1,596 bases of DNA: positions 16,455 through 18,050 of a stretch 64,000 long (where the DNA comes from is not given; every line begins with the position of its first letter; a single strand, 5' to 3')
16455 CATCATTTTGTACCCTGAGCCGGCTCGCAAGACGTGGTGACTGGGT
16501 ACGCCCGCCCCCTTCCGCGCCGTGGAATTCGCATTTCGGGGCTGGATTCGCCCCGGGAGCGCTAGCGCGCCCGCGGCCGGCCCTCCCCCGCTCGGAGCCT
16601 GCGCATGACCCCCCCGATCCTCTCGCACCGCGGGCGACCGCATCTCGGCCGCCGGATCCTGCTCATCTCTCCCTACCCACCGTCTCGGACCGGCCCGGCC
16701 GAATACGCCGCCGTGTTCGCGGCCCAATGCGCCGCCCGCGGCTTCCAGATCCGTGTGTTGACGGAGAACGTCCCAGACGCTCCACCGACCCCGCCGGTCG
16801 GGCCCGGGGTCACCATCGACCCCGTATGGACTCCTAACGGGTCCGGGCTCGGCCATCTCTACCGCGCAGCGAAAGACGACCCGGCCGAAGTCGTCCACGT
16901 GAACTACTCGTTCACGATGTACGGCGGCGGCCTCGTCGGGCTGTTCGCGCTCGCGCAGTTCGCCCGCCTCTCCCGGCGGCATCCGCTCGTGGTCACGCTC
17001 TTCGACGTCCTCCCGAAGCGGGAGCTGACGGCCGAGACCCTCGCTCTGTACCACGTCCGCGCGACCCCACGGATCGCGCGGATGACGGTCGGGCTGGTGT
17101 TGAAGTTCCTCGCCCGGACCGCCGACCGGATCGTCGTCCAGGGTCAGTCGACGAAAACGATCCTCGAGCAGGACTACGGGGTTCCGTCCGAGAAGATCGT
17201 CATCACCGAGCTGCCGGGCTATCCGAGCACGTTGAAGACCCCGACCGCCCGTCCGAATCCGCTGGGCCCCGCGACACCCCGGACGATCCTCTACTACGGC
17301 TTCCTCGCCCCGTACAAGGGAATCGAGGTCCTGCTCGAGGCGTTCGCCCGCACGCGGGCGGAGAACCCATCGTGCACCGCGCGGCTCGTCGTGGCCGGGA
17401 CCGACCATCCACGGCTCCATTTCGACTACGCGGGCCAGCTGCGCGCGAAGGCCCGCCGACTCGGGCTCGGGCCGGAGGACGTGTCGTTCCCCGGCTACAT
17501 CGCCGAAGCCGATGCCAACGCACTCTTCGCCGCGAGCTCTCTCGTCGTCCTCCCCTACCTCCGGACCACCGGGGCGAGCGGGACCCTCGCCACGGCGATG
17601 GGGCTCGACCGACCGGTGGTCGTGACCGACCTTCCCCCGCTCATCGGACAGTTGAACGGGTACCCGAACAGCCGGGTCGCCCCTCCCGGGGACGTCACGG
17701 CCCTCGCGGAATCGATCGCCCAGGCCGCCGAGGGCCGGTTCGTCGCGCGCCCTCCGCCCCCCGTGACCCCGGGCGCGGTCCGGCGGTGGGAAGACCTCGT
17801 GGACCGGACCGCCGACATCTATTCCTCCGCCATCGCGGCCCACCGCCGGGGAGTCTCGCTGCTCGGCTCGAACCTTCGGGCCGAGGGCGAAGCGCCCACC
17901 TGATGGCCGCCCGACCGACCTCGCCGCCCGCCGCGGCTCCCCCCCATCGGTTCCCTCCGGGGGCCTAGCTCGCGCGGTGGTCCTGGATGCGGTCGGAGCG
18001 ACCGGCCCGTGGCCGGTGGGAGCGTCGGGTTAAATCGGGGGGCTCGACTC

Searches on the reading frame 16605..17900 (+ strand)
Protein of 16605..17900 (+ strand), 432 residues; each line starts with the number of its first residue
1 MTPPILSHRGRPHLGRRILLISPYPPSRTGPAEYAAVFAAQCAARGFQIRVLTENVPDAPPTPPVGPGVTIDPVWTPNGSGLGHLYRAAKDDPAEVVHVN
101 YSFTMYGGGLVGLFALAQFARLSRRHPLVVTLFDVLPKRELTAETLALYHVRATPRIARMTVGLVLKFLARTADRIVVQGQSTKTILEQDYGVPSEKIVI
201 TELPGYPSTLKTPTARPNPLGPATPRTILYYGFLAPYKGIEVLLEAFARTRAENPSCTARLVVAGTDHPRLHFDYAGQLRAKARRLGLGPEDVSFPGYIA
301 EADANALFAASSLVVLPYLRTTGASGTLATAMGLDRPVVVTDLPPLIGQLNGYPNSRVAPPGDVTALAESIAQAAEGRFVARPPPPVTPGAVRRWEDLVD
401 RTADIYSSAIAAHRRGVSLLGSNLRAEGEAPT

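Call 112: search_solved_structures(query=window:16605-17900:+, max_evalue=0.00001)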
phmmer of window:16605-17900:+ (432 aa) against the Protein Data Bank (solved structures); distinct sequences matched with E-value up to 0.00001: 0.
